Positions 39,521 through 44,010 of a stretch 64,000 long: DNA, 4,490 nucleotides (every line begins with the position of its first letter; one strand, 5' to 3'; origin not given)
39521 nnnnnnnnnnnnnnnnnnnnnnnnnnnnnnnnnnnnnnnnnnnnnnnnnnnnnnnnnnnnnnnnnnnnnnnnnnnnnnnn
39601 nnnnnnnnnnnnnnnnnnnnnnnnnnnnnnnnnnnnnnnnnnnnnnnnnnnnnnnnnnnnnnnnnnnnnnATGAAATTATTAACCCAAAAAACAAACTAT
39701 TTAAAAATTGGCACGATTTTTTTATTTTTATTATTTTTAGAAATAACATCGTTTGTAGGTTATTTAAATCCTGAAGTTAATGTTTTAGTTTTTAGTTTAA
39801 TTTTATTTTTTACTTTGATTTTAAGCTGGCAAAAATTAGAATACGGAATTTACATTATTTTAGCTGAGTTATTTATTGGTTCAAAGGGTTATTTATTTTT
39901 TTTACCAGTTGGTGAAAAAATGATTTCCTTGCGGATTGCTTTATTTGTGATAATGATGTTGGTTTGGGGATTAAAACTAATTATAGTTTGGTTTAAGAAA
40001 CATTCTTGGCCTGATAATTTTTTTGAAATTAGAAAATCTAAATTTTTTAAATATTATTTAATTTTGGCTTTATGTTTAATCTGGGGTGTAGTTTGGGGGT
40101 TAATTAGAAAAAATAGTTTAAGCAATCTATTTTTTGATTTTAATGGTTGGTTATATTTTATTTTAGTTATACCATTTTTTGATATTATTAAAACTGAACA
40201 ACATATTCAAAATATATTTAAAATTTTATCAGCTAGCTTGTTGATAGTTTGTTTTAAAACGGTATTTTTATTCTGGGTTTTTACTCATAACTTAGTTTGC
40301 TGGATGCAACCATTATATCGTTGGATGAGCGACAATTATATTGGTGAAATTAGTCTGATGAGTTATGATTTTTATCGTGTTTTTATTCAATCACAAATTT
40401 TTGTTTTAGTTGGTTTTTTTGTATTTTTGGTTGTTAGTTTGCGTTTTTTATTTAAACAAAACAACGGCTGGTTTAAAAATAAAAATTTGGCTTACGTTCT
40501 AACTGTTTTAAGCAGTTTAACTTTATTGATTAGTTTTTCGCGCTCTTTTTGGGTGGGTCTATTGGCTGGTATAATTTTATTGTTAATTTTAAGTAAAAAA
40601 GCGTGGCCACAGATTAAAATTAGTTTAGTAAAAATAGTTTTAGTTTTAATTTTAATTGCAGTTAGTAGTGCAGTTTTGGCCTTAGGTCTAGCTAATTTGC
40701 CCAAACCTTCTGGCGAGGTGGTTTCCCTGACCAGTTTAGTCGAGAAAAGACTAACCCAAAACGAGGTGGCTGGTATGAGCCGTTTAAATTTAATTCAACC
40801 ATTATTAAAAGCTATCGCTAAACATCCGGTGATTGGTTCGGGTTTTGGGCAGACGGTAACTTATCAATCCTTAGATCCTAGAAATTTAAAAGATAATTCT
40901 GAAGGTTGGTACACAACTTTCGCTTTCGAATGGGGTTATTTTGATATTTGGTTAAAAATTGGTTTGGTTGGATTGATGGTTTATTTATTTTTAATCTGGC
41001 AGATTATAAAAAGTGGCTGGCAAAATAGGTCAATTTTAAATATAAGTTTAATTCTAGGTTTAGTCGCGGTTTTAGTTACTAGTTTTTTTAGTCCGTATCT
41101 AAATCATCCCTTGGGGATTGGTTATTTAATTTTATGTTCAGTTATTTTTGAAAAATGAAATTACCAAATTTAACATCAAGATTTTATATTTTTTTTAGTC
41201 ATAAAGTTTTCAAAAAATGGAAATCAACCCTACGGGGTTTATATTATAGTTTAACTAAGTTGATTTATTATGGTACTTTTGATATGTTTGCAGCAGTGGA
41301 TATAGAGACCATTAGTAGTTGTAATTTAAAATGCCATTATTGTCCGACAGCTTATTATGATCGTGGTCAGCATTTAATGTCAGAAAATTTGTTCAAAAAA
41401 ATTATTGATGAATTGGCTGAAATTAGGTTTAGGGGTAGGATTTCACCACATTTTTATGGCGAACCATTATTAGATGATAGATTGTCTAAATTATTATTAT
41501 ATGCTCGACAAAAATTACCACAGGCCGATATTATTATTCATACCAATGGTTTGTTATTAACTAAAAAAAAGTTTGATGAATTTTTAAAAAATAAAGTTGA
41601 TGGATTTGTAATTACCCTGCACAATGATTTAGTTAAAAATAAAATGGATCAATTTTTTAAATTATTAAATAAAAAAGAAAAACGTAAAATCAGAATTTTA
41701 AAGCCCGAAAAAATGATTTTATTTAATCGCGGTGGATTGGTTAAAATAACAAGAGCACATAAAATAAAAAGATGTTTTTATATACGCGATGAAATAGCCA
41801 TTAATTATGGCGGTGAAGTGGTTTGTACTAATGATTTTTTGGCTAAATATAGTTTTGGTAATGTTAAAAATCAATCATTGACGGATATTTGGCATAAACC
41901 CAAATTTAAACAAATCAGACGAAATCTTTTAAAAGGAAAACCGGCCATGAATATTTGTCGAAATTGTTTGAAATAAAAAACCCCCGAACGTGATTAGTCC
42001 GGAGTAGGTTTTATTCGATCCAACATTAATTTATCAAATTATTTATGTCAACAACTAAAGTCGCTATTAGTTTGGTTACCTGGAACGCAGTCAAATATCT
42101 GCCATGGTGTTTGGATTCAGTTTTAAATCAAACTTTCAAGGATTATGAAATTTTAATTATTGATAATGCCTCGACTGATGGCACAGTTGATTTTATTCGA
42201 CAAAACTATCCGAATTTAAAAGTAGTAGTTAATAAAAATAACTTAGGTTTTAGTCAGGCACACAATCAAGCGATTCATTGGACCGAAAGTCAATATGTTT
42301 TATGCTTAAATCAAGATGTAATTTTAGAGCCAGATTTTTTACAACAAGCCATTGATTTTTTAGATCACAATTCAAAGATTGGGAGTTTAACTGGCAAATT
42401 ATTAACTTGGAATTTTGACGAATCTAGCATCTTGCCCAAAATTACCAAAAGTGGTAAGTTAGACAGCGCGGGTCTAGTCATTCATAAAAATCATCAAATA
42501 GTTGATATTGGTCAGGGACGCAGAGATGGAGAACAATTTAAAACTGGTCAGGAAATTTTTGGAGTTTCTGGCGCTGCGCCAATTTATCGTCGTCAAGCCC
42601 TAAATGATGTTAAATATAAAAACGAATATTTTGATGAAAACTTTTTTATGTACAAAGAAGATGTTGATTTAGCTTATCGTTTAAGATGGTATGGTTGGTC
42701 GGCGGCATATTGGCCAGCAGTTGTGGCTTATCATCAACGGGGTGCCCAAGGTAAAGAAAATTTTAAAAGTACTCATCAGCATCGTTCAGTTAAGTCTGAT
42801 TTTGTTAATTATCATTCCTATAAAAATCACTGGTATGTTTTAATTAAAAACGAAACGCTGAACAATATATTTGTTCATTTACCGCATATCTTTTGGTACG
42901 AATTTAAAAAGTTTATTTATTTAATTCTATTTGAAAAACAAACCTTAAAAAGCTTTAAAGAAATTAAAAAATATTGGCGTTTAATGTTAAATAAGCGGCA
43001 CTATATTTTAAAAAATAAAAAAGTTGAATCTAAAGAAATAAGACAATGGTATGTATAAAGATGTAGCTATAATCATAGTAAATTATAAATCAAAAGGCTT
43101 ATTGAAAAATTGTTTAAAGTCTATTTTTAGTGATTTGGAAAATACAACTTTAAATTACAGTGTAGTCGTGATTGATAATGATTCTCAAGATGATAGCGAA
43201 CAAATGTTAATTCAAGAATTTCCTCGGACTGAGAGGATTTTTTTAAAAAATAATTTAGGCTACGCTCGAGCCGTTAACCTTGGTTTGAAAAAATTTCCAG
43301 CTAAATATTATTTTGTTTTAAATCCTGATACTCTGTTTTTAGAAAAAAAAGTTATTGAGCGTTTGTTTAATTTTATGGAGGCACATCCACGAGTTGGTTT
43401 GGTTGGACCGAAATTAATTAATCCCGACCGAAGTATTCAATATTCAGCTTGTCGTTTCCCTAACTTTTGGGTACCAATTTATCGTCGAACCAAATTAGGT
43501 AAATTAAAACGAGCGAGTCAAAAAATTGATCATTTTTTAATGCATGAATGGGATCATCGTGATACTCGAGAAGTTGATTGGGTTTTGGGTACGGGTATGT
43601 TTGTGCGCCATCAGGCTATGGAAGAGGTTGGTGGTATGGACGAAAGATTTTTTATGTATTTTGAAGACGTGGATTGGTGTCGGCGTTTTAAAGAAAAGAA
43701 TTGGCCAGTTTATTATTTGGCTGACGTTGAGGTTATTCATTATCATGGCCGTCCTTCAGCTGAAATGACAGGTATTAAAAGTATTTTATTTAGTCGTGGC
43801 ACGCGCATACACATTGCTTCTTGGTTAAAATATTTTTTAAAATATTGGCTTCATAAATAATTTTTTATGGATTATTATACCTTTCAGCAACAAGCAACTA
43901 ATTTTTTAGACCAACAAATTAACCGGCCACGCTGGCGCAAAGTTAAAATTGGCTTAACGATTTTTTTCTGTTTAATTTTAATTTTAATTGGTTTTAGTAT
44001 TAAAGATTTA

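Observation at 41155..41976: Radical SAM / SPASM-type enzyme inside a Wzx/Wzy glycan cluster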

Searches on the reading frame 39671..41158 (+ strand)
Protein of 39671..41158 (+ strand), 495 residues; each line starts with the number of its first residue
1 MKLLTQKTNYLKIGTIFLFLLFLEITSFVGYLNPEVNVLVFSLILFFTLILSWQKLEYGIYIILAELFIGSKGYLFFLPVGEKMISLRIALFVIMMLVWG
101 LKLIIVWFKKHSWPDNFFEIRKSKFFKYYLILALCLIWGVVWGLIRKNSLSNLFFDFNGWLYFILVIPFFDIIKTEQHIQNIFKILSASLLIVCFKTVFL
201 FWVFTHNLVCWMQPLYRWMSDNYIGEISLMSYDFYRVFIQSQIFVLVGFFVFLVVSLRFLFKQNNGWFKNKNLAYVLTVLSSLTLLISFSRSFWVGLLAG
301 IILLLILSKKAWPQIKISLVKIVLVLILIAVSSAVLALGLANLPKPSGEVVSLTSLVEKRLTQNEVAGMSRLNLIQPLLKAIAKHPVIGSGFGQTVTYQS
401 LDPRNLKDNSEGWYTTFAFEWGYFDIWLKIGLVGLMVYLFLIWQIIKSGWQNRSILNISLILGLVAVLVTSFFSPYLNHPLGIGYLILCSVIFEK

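Call 3: search_protein_families(library=pfam, proteins=[window:39671-41158:+], max_evalue=0.1)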
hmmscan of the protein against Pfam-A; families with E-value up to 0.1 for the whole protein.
window:39671-41158:+ (495 aa): 1 family
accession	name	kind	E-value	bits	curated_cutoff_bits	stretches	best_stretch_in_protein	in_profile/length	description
PF04932.20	Wzy_C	-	4.9e-15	56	31.7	1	277-439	2-149/149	O-Antigen ligase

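Call 4: search_protein_families(library=ncbifam, proteins=[window:39671-41158:+], max_evalue=0.1)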
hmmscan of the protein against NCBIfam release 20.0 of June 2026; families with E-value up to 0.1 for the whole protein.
window:39671-41158:+ (495 aa): 1 family
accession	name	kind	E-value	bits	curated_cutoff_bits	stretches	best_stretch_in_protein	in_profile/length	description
TIGR00947.1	2A73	equivalog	1.1e-07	31.2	366.4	1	268-456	195-373/425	IctB family putative bicarbonate transporter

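Call 47: search_protein_families(library=padloc, proteins=[window:39671-41158:+], max_evalue=0.01)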
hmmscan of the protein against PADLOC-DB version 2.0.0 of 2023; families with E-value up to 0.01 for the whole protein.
window:39671-41158:+ (495 aa): 0 families

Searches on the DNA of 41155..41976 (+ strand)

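Call 81: search_dna_similar(query=L001:10001-10834:+, collection=ecoli_genomes, mode=distant, max_rows=10)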
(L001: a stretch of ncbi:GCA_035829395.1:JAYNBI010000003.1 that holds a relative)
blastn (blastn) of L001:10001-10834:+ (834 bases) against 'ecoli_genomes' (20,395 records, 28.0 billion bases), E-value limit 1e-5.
Records with a match: 1; places in all: 1; records where one place covers at least 80% of the query: 1.
Genomes with a match: 1 of 5426; with a place that covers at least 80% of the query: 1. Places per genome that has any: lowest 1, median 1, highest 1. On chromosomes: 1 places; on plasmids: 0.
Best place of each record, by identity: 60-80% 1.
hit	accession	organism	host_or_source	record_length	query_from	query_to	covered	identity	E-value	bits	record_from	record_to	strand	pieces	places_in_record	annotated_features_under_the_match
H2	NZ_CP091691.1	Escherichia coli strain KMi006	river water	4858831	1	818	98%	77.3%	9e-178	632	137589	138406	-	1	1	radical SAM/SPASM domain-containing protein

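Call 83: get_annotated_region(hit=H2, flank=9000)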
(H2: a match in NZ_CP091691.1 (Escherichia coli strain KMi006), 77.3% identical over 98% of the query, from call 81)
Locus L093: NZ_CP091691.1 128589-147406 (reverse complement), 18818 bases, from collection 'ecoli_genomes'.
description: Escherichia coli strain KMi006 chromosome, complete genome
organism: Escherichia coli strain KMi006 (NCBI taxid 562)
replicon: chromosome; assembly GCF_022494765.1
host: -; source: river water; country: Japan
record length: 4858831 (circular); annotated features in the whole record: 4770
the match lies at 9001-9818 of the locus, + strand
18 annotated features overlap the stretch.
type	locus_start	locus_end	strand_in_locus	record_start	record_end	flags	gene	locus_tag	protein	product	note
CDS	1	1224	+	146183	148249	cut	ppk1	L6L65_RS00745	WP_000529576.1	polyphosphate kinase 1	-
CDS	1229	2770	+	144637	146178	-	ppx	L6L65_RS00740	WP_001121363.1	exopolyphosphatase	-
CDS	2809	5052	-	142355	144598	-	pdeF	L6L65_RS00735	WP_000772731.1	cyclic-guanylate-specific phosphodiesterase PdeF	-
CDS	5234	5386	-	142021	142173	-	-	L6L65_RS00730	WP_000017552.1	hypothetical protein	-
CDS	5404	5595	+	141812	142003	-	yfgG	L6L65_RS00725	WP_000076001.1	YfgG family protein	-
CDS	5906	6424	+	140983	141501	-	yfgH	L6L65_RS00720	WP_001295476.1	glycine zipper 2TM domain-containing protein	-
CDS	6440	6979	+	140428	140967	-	yfgI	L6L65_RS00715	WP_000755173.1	DUF5384 family protein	-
CDS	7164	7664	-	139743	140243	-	-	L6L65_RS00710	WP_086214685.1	DUF2514 domain-containing protein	-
CDS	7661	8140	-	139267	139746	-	-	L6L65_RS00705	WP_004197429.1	TIGR02594 family protein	-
CDS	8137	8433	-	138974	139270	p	-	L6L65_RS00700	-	phage holin family protein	internal stop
CDS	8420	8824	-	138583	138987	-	-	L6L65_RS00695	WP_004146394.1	putative holin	-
CDS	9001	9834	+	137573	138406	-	-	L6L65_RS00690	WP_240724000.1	radical SAM/SPASM domain-containing protein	-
CDS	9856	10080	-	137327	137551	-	-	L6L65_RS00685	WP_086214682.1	hypothetical protein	-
CDS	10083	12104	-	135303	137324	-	-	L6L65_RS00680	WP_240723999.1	hypothetical protein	-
CDS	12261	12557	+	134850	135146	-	-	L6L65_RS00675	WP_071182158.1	hypothetical protein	-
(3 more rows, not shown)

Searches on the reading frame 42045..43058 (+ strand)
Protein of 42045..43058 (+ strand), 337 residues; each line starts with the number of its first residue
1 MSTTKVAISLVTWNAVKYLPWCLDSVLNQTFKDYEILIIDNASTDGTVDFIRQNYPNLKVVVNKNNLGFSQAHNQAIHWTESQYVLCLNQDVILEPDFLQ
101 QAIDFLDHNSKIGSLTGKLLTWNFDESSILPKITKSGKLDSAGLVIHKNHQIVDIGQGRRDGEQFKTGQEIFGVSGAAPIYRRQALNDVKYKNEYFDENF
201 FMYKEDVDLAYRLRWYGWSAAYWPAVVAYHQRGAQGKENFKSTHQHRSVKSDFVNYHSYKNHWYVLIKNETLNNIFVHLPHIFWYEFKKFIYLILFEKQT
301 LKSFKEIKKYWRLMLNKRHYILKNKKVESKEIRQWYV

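Call 3: search_protein_families(library=pfam, proteins=[window:42045-43058:+], max_evalue=0.1)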
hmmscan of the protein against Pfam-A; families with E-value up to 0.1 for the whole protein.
window:42045-43058:+ (337 aa): 5 families
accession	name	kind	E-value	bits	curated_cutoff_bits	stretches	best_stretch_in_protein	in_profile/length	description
PF00535.33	Glycos_transf_2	-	1.6e-27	97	23.3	1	11-188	5-166/168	Glycosyl transferase family 2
PF13641.12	Glyco_tranf_2_3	-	3.5e-18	66.9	27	1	6-246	3-224/230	Glycosyltransferase like family 2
PF13632.12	Glyco_trans_2_3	-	1.2e-05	25.7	27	1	162-227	60-120/198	Glycosyl transferase family group 2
PF13704.12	Glyco_tranf_2_4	-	0.00012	22.9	27.5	1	14-84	2-69/98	Glycosyl transferase family 2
PF13712.12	Glyco_tranf_2_5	-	0.014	15.6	27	1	65-114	37-87/210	Glycosyltransferase like family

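Call 4: search_protein_families(library=ncbifam, proteins=[window:42045-43058:+], max_evalue=0.1)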
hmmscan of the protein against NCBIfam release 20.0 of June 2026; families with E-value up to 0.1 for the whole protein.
window:42045-43058:+ (337 aa): 22 families
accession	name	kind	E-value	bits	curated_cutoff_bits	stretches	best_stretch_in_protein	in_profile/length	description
TIGR03937.1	PgaC_IcaA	equivalog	2.4e-20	72.9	422.3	1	4-228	45-248/407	poly-beta-1,6-N-acetyl-D-glucosamine synthase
NF041875.1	EPS_EpsD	equivalog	1.8e-17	63.8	370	2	8-109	3-107/325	exopolysaccharide biosynthesis glycosyltransferase EpsD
NF047683.1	TeichurnBiosyTuaG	equivalog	2.4e-16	60.1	400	1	4-117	4-122/252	teichuronic acid biosynthesis protein TuaG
NF038302.1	EPS_HpsE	equivalog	3.3e-14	52.6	300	1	6-231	3-223/307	hormogonium polysaccharide biosynthesis glycosyltransferase HpsE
NF007482.0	PRK10073.1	equivalog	5.1e-14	52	423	1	2-109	4-113/334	glycosyltransferase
TIGR03111.1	glyc2_xrt_Gpos1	hypoth_equivalog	3.1e-13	49.3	363.95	1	6-194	51-236/439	TIGR03111 family XrtG-associated glycosyltransferase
NF038299.1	EPS_HpsN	equivalog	1.5e-12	47.1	425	1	6-276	3-260/317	hormogonium polysaccharide biosynthesis glycosyltransferase HpsN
NF053739.1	GlytfEpsEBac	equivalog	4.7e-12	45.4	450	1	5-116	2-117/265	glycosyltransferase EpsE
TIGR03965.1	mycofact_glyco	equivalog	8.9e-12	44.6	280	2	5-107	75-180/467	mycofactocin biosynthesis glycosyltransferase MftF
TIGR04195.1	S_glycosyl_SunS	equivalog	1e-10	41.1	350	1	5-91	58-141/421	SunS family peptide S-glycosyltransferase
TIGR01556.1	rhamnosyltran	subfamily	3.8e-10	39.4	200.55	1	33-113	21-106/281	rhamnosyltransferase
NF050050.1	ProtGlycPglI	equivalog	1e-08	35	500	1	5-103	3-105/306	GalNAc(5)-diNAcBac-PP-undecaprenol beta-1,3-glucosyltransferase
NF041394.1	GtaseAglG_Halo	equivalog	1.3e-08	34.5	440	1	16-132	15-133/304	glucosyl-dolichyl phosphate glucuronosyltransferase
TIGR04440.1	glyco_TIGR04440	domain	5.9e-08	32.7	70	1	10-128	6-128/215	TIGR00180 family glycosyltransferase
NF007453.0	PRK10018.1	equivalog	9.8e-08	32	382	1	5-109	7-111/280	colanic acid biosynthesis glycosyltransferase WcaA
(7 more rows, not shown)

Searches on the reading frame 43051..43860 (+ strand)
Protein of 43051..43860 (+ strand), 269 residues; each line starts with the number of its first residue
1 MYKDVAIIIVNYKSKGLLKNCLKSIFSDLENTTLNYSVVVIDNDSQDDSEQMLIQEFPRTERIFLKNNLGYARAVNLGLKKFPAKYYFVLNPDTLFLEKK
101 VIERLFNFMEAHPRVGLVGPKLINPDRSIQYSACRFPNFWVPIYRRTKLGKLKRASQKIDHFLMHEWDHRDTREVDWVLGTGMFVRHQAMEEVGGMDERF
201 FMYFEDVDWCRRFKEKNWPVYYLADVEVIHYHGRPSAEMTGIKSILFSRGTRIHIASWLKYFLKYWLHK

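Call 3: search_protein_families(library=pfam, proteins=[window:43051-43860:+], max_evalue=0.1)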
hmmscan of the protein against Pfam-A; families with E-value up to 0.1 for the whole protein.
window:43051-43860:+ (269 aa): 7 families
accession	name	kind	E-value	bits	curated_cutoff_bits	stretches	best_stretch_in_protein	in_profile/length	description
PF00535.33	Glycos_transf_2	-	2.1e-17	64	23.3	1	7-139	2-132/168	Glycosyl transferase family 2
PF13641.12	Glyco_tranf_2_3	-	5e-14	53.3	27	1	4-236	2-217/230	Glycosyltransferase like family 2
PF13712.12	Glyco_tranf_2_5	-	6.1e-10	39.6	27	1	61-235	31-194/210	Glycosyltransferase like family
PF13632.12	Glyco_trans_2_3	-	7.3e-07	29.6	27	1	91-230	6-122/198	Glycosyl transferase family group 2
PF10111.15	Glyco_tranf_2_2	-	0.011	15.7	27.3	0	183-214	168-200/276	Glycosyltransferase like family 2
PF12804.13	NTP_transf_3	-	0.038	14.6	27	1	68-114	69-116/160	MobA-like NTP transferase domain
PF13733.12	Glyco_transf_7N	-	0.043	13.9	27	0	3-48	47-92/134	N-terminal region of glycosyl transferase group 7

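Call 4: search_protein_families(library=ncbifam, proteins=[window:43051-43860:+], max_evalue=0.1)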
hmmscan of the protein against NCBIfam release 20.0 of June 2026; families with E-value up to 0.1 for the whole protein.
window:43051-43860:+ (269 aa): 14 families
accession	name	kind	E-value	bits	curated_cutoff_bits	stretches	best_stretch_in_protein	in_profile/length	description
TIGR01556.1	rhamnosyltran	subfamily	5.7e-19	68.4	200.55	1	35-241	21-211/281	rhamnosyltransferase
TIGR03965.1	mycofact_glyco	equivalog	1.6e-11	43.8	280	2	174-232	225-282/467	mycofactocin biosynthesis glycosyltransferase MftF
NF041875.1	EPS_EpsD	equivalog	4.8e-10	39.3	370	1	6-236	2-212/325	exopolysaccharide biosynthesis glycosyltransferase EpsD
TIGR03111.1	glyc2_xrt_Gpos1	hypoth_equivalog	7.9e-10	38.1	363.95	1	2-118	48-165/439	TIGR03111 family XrtG-associated glycosyltransferase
TIGR03937.1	PgaC_IcaA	equivalog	3e-09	36.3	422.3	1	3-118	45-159/407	poly-beta-1,6-N-acetyl-D-glucosamine synthase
NF047683.1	TeichurnBiosyTuaG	equivalog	7.6e-09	35.6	400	1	4-112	7-114/252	teichuronic acid biosynthesis protein TuaG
NF038302.1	EPS_HpsE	equivalog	8.3e-09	34.8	300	1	4-121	2-123/307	hormogonium polysaccharide biosynthesis glycosyltransferase HpsE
NF050113.1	gal_furan_GlfT1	equivalog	3.5e-07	29.8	330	1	6-222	2-198/290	galactofuranosyltransferase GlfT1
NF038299.1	EPS_HpsN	equivalog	0.00021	20.4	425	1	5-232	3-222/317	hormogonium polysaccharide biosynthesis glycosyltransferase HpsN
NF050050.1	ProtGlycPglI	equivalog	0.00035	20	500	1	5-99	4-99/306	GalNAc(5)-diNAcBac-PP-undecaprenol beta-1,3-glucosyltransferase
NF053739.1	GlytfEpsEBac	equivalog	0.0016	17.5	450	1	5-127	3-125/265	glycosyltransferase EpsE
NF007986.1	PRK10714.1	equivalog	0.0017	17.5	529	1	3-91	6-98/316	undecaprenyl-phosphate 4-deoxy-4-formamido-L-arabinose transferase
TIGR04195.1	S_glycosyl_SunS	equivalog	0.011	14.6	350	1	7-74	61-124/421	SunS family peptide S-glycosyltransferase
TIGR04440.1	glyco_TIGR04440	domain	0.014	15.1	70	1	22-117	15-114/215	TIGR00180 family glycosyltransferase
